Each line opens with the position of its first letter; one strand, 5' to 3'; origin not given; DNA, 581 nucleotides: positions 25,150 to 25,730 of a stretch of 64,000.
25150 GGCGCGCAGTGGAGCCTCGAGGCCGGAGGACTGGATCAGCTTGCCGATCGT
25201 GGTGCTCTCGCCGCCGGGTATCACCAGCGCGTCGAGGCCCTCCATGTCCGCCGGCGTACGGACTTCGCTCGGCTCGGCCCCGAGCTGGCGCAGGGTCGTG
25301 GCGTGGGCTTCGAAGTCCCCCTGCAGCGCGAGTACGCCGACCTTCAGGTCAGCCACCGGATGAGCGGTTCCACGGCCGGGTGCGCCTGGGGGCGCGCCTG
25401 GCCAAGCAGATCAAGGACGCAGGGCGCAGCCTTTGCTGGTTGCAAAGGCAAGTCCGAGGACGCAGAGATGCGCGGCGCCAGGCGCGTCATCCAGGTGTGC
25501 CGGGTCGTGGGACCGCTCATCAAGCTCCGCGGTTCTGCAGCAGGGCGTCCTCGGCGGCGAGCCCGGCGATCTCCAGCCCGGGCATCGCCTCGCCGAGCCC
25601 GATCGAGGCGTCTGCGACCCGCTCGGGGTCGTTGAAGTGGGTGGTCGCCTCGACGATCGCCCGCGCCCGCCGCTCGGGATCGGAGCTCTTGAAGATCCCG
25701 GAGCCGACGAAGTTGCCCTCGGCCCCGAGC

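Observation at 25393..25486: Repeat family 2: two-stem element with conserved unpaired blocks, splitting the pdxS-pdxT and dgt-dnaG pairs (second copy at 51658-51762)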

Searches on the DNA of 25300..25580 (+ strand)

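Call 27: search_rna_families(source=window, start=25300, end=25580, threshold=evalue, max_evalue=10)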
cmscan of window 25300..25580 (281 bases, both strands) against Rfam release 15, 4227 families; matches with E-value up to 10: 0.
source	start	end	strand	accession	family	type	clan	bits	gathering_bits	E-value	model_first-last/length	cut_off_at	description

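Call 61: build_rna_model(alignment_id=A2, structure=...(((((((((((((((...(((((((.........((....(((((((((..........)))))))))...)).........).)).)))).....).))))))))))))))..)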
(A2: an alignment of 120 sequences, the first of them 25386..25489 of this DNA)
Model R1 built from alignment A2 (120 sequences, 117 columns); structure: as given.
model positions 103; base pairs 33; branch points 0; effective number of sequences 3.67; information 0.59 bits per position. Calibrated on 0.2 Mb of random sequence (short: E-values are rough).
structure used (alignment columns):
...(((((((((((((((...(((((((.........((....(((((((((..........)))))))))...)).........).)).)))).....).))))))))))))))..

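Call 62: search_with_rna_model(model_id=R1, sources=[window, L121, L122, L123, L125, L126, L127], max_evalue=1)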
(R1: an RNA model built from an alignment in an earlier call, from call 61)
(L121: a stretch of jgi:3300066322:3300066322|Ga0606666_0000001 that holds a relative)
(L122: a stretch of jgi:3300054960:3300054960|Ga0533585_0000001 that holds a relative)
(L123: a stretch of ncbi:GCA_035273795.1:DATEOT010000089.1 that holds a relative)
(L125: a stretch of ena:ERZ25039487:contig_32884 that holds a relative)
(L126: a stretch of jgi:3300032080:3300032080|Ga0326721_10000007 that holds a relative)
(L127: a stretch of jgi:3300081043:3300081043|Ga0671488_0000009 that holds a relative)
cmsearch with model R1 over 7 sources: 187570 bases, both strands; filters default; matches with E-value up to 1: 6.
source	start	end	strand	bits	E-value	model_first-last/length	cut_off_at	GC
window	51658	51759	+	90.8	1.6e-22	1-103/103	no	0.65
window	25386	25490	+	64.7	3.5e-15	1-103/103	no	0.68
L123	11697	11797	-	58.1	2.4e-13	1-103/103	no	0.63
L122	15524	15626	-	57.6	3.4e-13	1-103/103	no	0.67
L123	9868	9970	-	51.7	1.5e-11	1-103/103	no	0.71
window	34112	34171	-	15.6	0.21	1-103/103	no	0.75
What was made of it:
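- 25359..25521 (+): Copy 1, long form: complete 163-nt rod-like hairpin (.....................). The motif strand is +, antisense to pdxS/pdxT. CM hit of 64.7 bits (call 62).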

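Call 85: search_with_rna_model(model_id=R1, sources=[L001, L002, L003, L004, L005, L006, L007, L008, L009, L010, L011, L012, L013, L014, L015, L016, L017, L018, L019, L020, L021, L022, L023, L024, L025, L026, L027, L028, L029, L030, L031, L032, L033, L034, L035, L036, L037, L038, L039, L040, L041, L042, L043, L044, L045, L046, L047, L048, L049, L050, L051, L052, L053, L054, L055, L056, L057, L058, L059, L060], max_evalue=0.01)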
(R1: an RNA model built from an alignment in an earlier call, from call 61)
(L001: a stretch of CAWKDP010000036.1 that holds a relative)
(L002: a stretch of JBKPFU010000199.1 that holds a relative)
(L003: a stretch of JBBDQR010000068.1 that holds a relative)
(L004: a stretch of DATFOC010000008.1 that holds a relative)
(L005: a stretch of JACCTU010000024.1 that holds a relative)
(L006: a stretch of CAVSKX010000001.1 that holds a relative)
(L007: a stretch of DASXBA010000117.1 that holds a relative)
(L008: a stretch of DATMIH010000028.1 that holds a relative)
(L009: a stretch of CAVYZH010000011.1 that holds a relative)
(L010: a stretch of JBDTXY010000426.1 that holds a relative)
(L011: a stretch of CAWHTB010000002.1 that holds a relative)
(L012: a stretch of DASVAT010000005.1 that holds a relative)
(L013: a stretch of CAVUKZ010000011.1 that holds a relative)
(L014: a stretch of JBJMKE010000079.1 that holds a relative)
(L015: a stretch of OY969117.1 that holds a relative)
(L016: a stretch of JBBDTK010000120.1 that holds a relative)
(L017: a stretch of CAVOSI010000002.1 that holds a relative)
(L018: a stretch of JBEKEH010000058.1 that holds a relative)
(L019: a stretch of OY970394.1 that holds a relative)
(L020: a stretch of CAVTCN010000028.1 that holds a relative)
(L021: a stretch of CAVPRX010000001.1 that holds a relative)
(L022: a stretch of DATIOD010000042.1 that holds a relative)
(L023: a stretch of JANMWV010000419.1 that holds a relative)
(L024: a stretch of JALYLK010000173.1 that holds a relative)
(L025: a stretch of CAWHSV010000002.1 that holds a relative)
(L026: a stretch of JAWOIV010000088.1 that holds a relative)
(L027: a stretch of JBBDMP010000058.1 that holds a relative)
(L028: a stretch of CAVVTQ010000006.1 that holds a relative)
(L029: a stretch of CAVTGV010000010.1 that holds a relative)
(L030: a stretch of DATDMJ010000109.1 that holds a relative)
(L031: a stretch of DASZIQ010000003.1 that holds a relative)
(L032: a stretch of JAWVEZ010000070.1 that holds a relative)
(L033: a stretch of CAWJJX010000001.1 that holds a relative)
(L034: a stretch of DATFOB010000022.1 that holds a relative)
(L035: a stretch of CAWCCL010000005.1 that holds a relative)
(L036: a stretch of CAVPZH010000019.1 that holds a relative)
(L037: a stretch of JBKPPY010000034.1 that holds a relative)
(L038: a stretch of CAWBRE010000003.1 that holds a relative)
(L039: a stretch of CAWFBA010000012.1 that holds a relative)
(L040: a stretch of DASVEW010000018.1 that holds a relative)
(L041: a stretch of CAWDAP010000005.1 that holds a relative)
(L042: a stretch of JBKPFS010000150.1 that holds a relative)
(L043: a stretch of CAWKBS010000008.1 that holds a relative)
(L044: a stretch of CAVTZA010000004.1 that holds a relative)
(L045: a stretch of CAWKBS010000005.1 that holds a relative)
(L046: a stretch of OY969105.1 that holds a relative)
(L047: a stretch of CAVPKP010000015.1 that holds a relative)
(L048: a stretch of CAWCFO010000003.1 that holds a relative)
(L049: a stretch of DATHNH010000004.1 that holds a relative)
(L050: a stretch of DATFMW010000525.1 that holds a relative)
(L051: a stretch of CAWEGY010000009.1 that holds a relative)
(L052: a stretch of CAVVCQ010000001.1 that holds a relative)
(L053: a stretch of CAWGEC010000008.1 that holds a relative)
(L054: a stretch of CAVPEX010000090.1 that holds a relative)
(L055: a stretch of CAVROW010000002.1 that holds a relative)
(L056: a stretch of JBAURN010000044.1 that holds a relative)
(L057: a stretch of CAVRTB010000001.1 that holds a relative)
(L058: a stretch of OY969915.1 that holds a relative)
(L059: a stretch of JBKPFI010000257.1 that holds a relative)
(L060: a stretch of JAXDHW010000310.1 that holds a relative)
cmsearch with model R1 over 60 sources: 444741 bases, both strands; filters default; matches with E-value up to 0.01: 67.
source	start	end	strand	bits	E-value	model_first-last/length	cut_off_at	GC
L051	3081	3186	-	93.2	8.2e-23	1-103/103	no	0.69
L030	4866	4969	-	92.8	1.1e-22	1-103/103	no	0.7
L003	5144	5248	-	92.6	1.2e-22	1-103/103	no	0.69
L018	4376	4480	+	88.9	1.3e-21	1-103/103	no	0.69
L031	5323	5425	+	88.6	1.6e-21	1-103/103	no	0.73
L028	6798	6899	-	88.6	1.6e-21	1-103/103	no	0.72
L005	5724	5828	+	88.3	1.9e-21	1-103/103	no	0.7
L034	6867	6969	+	88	2.4e-21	1-103/103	no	0.65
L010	1015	1119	+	87.4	3.5e-21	1-103/103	no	0.67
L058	2283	2384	-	86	8.8e-21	1-103/103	no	0.66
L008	2559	2661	+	85.5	1.2e-20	1-103/103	no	0.73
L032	1011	1112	+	85.2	1.4e-20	1-103/103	no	0.72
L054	1848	1949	-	84.6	2.2e-20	1-103/103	no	0.7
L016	3096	3197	+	83.7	3.8e-20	1-103/103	no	0.71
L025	4398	4500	-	83.7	3.9e-20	1-103/103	no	0.64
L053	720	822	-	83.4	4.5e-20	1-103/103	no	0.66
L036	4206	4310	-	83.3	5e-20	1-103/103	no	0.7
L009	5366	5470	-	82.9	6.1e-20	1-103/103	no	0.7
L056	2633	2734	-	82.6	7.5e-20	1-103/103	no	0.69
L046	5398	5499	+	81.7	1.4e-19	1-103/103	no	0.66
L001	1071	1175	+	81.2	1.9e-19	1-103/103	no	0.7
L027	7501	7607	+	81.1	2e-19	1-103/103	no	0.7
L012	6677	6779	+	81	2.2e-19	1-103/103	no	0.72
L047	5634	5736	-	80.9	2.3e-19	1-103/103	no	0.68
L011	4495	4597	+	80.8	2.4e-19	1-103/103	no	0.73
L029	2323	2424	-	80.6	2.9e-19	1-103/103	no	0.64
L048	3528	3630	-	80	4.1e-19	1-103/103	no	0.69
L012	3742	3844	+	78.7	9.3e-19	1-103/103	no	0.75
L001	5185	5287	+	78.7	9.7e-19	1-103/103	no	0.67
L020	2341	2444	-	78.3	1.2e-18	1-103/103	no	0.7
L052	396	498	-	78.2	1.3e-18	1-103/103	no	0.74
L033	1450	1551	-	78.2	1.3e-18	1-103/103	no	0.64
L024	1587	1689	+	78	1.5e-18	1-103/103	no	0.74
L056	4656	4757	-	78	1.5e-18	1-103/103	no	0.68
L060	246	347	+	77.7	1.9e-18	1-103/103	no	0.7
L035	6330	6432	-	77.4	2.2e-18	1-103/103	no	0.74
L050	1542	1644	+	77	2.8e-18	1-103/103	no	0.74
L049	972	1074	+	77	2.9e-18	1-103/103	no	0.71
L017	1894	1996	+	76.8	3.3e-18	1-103/103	no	0.64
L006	6520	6623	-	76.4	4.1e-18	1-103/103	no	0.7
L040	7745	7849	-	76.4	4.3e-18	1-103/103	no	0.68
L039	5390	5491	-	76.1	5.1e-18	1-103/103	no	0.71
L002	5208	5313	-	75.7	6.5e-18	1-103/103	no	0.7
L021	2201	2304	+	75.3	8.6e-18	1-103/103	no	0.65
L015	1173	1275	+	74.8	1.2e-17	1-103/103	no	0.67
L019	6827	6928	-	74.5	1.5e-17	1-103/103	no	0.67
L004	3648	3753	+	73.6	2.6e-17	1-103/103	no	0.68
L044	6546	6651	+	73.6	2.6e-17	1-103/103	no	0.73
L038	298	399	+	73.1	3.5e-17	1-103/103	no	0.71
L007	4611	4715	+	72.8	4.4e-17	1-103/103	no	0.7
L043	7536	7642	+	72.7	4.7e-17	1-103/103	no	0.75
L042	7096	7199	-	72.5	5.3e-17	1-103/103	no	0.66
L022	7208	7312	+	72.3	5.9e-17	1-103/103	no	0.7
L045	2968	3072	+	72.2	6.3e-17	1-103/103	no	0.7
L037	1918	2022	-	71.6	9.7e-17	1-103/103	no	0.7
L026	2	99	-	67.8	1.1e-15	1-103/103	no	0.71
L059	3663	3768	-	67.3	1.6e-15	1-103/103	no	0.71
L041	207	308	+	66.3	2.9e-15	1-103/103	no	0.74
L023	7329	7433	+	65.6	4.5e-15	1-103/103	no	0.73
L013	6571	6675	-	65.2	6e-15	1-103/103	no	0.7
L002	5769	5854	-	62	4.6e-14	12-95/103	no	0.72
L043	6916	7022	+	60.7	1.1e-13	1-103/103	no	0.71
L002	609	714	-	58.1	5.8e-13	1-103/103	no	0.72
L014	3765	3827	-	55.5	3.1e-12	23-83/103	no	0.71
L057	6703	6807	-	53.8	9.2e-12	1-103/103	no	0.7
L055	5059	5161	-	44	5.2e-09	1-103/103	no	0.76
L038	6289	6416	+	40.3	5.8e-08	1-103/103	no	0.7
